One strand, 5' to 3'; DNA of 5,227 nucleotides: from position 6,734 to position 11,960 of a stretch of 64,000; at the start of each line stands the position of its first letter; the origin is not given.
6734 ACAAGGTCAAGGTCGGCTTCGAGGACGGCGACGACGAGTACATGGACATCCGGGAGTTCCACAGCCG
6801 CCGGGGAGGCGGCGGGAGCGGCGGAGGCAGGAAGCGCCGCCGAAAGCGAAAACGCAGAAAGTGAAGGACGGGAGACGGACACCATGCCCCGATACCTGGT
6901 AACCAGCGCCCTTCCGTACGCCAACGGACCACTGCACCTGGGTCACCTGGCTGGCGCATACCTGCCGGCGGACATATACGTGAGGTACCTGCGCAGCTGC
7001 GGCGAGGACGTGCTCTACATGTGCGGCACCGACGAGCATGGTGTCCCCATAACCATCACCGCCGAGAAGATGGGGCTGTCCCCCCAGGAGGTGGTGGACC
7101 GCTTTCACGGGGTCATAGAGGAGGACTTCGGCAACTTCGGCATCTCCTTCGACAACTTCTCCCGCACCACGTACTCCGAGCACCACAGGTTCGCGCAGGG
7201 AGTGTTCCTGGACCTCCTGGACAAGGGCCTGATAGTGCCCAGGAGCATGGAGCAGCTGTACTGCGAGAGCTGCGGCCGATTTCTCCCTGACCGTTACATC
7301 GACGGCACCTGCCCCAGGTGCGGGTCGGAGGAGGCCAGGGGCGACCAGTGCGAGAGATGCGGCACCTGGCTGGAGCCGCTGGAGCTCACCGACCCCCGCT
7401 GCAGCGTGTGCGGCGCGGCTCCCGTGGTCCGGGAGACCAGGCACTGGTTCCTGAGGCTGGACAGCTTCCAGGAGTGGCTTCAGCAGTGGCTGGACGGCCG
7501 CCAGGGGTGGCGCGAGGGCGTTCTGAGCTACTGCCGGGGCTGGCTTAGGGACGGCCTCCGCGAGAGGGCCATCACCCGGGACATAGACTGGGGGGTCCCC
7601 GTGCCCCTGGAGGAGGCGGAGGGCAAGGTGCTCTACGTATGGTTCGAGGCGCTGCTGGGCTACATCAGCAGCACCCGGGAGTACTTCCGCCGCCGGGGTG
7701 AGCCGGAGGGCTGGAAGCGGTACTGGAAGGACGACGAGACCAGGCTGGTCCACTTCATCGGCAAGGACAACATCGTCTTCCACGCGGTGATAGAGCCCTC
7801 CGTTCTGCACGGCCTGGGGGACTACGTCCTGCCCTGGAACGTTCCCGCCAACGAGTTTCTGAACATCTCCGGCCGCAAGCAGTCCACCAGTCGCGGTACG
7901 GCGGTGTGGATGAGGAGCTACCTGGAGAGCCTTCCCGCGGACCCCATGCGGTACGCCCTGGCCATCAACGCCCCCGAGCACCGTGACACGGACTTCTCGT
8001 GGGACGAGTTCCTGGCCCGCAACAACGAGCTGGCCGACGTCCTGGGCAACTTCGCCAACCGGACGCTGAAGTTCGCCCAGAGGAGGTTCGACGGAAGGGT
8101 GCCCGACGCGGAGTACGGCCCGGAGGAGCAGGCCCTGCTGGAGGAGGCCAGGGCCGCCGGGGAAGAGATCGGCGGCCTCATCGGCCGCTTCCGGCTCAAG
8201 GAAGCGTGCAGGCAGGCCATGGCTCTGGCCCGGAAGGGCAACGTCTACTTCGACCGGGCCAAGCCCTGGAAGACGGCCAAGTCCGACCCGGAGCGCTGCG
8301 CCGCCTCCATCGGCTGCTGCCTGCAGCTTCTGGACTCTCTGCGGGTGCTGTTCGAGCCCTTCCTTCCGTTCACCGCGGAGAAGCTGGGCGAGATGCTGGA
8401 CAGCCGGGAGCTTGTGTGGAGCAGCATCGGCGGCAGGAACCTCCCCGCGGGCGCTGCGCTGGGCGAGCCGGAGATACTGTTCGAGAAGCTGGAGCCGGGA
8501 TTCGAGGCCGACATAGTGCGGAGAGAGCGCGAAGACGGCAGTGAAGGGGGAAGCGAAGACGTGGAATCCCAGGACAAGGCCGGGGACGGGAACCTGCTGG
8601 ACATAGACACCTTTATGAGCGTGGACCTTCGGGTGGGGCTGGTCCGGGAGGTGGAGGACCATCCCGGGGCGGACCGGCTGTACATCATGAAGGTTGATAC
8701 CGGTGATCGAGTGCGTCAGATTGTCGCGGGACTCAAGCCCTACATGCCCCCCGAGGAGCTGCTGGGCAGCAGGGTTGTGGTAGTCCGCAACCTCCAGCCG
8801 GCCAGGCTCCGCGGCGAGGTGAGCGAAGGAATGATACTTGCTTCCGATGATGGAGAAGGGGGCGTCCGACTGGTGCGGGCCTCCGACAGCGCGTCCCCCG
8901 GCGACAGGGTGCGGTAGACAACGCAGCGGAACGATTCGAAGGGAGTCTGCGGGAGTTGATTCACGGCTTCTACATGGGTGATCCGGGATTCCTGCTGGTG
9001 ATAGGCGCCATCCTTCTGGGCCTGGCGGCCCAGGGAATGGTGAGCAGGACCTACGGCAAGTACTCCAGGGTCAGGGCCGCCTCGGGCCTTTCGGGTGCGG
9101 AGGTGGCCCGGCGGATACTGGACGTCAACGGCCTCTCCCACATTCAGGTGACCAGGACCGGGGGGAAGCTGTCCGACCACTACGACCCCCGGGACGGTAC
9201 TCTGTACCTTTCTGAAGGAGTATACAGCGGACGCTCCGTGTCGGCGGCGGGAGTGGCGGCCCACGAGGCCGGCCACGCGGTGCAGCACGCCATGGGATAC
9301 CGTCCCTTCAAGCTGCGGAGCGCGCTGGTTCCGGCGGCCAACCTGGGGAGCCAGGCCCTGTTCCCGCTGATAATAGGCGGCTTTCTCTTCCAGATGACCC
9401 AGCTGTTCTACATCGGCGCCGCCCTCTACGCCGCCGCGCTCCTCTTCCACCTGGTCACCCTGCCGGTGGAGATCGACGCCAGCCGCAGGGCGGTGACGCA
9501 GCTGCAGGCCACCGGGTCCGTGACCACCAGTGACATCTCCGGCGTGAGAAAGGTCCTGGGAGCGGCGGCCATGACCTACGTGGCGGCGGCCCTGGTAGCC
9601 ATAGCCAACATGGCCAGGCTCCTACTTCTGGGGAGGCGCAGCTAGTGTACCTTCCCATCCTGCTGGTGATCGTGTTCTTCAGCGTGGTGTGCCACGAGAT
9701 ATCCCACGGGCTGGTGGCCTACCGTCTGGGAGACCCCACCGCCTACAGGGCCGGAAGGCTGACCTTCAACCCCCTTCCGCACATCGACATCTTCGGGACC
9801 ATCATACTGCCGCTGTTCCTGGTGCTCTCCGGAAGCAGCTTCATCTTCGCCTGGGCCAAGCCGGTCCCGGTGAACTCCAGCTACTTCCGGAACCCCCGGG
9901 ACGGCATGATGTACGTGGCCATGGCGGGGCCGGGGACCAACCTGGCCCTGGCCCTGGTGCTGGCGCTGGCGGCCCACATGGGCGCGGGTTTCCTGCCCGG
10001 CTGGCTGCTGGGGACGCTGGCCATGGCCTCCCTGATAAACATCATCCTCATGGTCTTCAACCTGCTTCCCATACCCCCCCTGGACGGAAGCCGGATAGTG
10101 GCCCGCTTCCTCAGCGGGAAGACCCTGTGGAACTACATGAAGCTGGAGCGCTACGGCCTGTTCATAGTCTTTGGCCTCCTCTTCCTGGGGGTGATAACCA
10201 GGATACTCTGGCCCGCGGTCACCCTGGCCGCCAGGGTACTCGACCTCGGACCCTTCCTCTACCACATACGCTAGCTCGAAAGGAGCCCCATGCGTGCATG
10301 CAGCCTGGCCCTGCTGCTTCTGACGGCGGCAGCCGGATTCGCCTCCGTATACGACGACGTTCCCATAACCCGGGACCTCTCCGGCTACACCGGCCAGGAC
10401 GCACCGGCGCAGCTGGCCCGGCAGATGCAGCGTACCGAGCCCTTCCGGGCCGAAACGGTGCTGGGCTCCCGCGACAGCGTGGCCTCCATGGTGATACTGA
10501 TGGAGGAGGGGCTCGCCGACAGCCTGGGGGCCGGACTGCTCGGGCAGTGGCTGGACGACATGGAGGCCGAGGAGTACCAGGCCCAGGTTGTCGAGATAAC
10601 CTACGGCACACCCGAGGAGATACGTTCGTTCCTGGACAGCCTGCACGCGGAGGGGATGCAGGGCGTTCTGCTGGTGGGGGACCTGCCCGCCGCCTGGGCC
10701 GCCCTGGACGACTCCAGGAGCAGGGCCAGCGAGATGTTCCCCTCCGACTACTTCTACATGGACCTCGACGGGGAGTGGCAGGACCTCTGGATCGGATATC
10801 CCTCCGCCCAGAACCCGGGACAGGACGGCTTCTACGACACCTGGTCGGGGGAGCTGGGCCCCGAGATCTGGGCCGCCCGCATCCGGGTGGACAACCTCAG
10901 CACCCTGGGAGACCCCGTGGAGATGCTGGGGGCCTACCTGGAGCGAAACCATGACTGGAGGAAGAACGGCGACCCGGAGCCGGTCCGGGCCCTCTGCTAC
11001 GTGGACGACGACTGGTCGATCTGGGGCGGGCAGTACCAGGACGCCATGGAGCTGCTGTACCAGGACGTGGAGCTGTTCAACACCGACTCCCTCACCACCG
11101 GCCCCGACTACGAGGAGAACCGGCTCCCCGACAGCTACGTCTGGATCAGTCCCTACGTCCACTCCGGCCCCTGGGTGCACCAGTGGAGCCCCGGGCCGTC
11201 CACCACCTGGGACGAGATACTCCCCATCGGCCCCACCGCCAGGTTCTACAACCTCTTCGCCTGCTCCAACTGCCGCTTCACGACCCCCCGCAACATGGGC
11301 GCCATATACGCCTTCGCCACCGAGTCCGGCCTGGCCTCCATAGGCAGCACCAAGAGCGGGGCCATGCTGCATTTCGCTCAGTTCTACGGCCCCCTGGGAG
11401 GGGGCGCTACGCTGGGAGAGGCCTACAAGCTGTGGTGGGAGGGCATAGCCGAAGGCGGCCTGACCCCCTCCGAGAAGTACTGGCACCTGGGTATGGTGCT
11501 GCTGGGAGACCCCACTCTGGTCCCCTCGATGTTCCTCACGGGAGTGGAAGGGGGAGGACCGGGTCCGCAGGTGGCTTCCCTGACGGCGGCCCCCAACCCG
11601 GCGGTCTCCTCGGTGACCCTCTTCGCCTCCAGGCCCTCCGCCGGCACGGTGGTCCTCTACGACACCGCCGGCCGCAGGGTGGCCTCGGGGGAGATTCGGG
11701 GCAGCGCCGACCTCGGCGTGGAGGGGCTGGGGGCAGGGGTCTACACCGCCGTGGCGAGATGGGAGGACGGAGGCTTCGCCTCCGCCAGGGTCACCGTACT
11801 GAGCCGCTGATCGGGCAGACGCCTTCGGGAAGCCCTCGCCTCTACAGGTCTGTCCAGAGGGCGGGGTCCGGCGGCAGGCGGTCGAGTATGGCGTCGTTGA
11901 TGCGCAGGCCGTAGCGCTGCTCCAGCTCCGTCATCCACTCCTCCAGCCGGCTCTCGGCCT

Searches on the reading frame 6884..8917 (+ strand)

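Call 34: search_protein_families(library=pfam, proteins=[window:6884-8917:+], max_evalue=0.00001)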
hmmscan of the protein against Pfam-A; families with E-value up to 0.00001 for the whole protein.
window:6884-8917:+ (677 aa): 5 families
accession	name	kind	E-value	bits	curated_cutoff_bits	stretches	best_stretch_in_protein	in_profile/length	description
PF09334.17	tRNA-synt_1g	-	1.6e-155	518.1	20.1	1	4-395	1-391/391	tRNA synthetases class I (M)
PF01588.26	tRNA_bind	-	6e-28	97.2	27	1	582-674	1-95/96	Putative tRNA binding domain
PF19303.5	Anticodon_3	-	7.1e-17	62.1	23.5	1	409-537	5-136/152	Anticodon binding domain of methionyl tRNA ligase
PF00133.28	tRNA-synt_1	-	2.7e-16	59.8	22.7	1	2-242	23-245/414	tRNA synthetases class I (I, L, M and V)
PF08264.19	Anticodon_1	-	1.3e-06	28.8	25.1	1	416-508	2-96/148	Anticodon-binding domain of tRNA ligase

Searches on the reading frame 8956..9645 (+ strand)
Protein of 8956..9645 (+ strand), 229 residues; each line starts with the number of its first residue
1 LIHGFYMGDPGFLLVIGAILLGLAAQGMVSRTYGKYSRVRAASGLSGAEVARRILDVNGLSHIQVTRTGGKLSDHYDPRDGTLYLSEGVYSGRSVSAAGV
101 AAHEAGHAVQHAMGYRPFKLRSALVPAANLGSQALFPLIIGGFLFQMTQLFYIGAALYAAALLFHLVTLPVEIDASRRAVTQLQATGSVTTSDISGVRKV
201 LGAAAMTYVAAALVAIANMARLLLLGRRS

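Call 34: search_protein_families(library=pfam, proteins=[window:8956-9645:+], max_evalue=0.00001)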
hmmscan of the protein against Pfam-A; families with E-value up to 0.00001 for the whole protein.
window:8956-9645:+ (229 aa): 1 family
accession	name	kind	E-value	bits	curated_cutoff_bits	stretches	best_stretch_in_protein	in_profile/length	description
PF04298.18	Zn_peptidase_2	-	3.2e-83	279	27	1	12-225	2-216/218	Putative neutral zinc metallopeptidase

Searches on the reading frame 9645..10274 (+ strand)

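Call 34: search_protein_families(library=pfam, proteins=[window:9645-10274:+], max_evalue=0.00001)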
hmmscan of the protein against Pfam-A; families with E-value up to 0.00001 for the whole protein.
window:9645-10274:+ (209 aa): 1 family
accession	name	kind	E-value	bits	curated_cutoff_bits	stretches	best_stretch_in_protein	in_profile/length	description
PF02163.28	Peptidase_M50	-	1.7e-13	50.8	27.2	1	123-160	161-201/221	Peptidase family M50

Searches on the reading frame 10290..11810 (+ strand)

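Call 34: search_protein_families(library=pfam, proteins=[window:10290-11810:+], max_evalue=0.00001)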
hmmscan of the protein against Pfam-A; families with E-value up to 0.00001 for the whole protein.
window:10290-11810:+ (506 aa): 1 family
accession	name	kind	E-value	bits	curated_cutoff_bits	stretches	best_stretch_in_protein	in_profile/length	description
PF01364.23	Peptidase_C25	-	8.5e-09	35.5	23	1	106-226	44-160/374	Peptidase family C25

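Call 44: search_protein_families(library=ncbifam, proteins=[window:10290-11810:+], max_evalue=0.01)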
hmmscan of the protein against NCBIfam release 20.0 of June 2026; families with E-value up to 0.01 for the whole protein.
window:10290-11810:+ (506 aa): 1 family
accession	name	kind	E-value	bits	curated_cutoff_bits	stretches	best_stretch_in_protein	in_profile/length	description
TIGR04183.1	Por_Secre_tail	domain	2.2e-05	24.3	23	1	434-488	2-57/72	T9SS type A sorting domain-containing protein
